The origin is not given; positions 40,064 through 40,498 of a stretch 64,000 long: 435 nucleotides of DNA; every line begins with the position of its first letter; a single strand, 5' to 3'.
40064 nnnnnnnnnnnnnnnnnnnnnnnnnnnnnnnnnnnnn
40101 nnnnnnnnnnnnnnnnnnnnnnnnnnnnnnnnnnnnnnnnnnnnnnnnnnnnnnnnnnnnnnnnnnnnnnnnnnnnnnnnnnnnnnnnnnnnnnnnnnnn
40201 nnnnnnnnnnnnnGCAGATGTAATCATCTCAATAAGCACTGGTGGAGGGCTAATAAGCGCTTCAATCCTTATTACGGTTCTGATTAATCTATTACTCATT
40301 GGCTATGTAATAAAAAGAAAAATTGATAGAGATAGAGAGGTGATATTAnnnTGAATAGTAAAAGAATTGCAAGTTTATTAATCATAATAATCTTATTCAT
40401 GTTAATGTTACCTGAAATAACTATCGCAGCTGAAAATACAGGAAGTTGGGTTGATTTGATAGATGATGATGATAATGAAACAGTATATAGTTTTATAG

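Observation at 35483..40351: Non-canonical xTG sorting-like signals on all four giant proteins, with no sortase nearby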

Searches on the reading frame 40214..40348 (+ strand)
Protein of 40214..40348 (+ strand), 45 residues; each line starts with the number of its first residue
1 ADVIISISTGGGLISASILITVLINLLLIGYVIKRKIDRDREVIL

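Call 69: search_protein_families(library=ncbifam, alignment_id=A4, max_evalue=1)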
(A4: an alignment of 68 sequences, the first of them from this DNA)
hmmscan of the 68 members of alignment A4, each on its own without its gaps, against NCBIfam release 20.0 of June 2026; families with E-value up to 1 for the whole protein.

A. member 1, seq(45 aa): 0 families

B. families by the number of members that match (of 68 scanned): 53 families (the first 25 are shown)
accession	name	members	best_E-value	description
TIGR01167.1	LPXTG_anchor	27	0.00012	LPXTG cell wall anchor domain-containing protein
NF033846.1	Rumino_NPXTG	11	0.0018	NPXTG-anchored protein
NF058582.1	Microco_LAVTG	6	0.0077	LAVTG motif-containing sortase-dependent surface protein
NF033507.3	Loki-CTERM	4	0.0074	Loki-CTERM sorting domain-containing protein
NF045534.1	small_EYxxD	3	0.0013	EYxxD motif small membrane protein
NF053819.1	EF0750_LPXTG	3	0.024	EF2685/EF0750 family sortase-dependent surface protein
TIGR03065.1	srtB_sig_QVPTGV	2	0.00058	QVPTGV class sortase B protein-sorting domain-containing protein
NF058670.1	sorting_LPXTATN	2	0.0026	LPxTATN C-terminal sorting signal domain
TIGR00964.1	secE_bact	2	0.014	preprotein translocase subunit SecE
NF009245.0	PRK12599.1-4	2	0.021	cation:proton antiporter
NF049847.1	FtsL_COG5462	2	0.021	cell division protein FtsL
NF038356.1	actino_DLW39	2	0.1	DLW-39 family protein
TIGR03732.1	lanti_perm_MutE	1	0.0012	lantibiotic immunity ABC transporter MutE/EpiE family permease subunit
NF040945.1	CCC_membrane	1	0.0026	CCC motif membrane protein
NF045833.1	P80_membrane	1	0.0033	HinT-interacting membrane complex protein P80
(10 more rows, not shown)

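Call 73: search_protein_families(library=ncbifam, alignment_id=A4, max_evalue=0.016)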
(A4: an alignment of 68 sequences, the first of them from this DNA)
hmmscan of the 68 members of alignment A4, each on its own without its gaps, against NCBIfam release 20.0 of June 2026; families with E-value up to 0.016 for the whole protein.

A. member 1, seq(45 aa): 0 families

B. families by the number of members that match (of 68 scanned): 15 families
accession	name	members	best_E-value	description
TIGR01167.1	LPXTG_anchor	6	0.00012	LPXTG cell wall anchor domain-containing protein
NF033846.1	Rumino_NPXTG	3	0.0018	NPXTG-anchored protein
NF033507.3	Loki-CTERM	2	0.0074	Loki-CTERM sorting domain-containing protein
NF058582.1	Microco_LAVTG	2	0.0077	LAVTG motif-containing sortase-dependent surface protein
TIGR03065.1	srtB_sig_QVPTGV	1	0.00058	QVPTGV class sortase B protein-sorting domain-containing protein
TIGR03732.1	lanti_perm_MutE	1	0.0012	lantibiotic immunity ABC transporter MutE/EpiE family permease subunit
NF045534.1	small_EYxxD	1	0.0013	EYxxD motif small membrane protein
NF040945.1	CCC_membrane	1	0.0026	CCC motif membrane protein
NF058670.1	sorting_LPXTATN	1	0.0026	LPxTATN C-terminal sorting signal domain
NF045833.1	P80_membrane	1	0.0033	HinT-interacting membrane complex protein P80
NF045849.1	ICE_MMCAP2_0565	1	0.0068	Mbov_0395 family pilin-like conjugal transfer protein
NF058603.1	SCO2097_fam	1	0.007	SCO2097 family morphological protein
NF004750.0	PRK06080.1-2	1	0.011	1,4-dihydroxy-2-naphthoate polyprenyltransferase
TIGR00964.1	secE_bact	1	0.014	preprotein translocase subunit SecE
NF046002.1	MAG3450_fam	1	0.014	MAG3450 family membrane protein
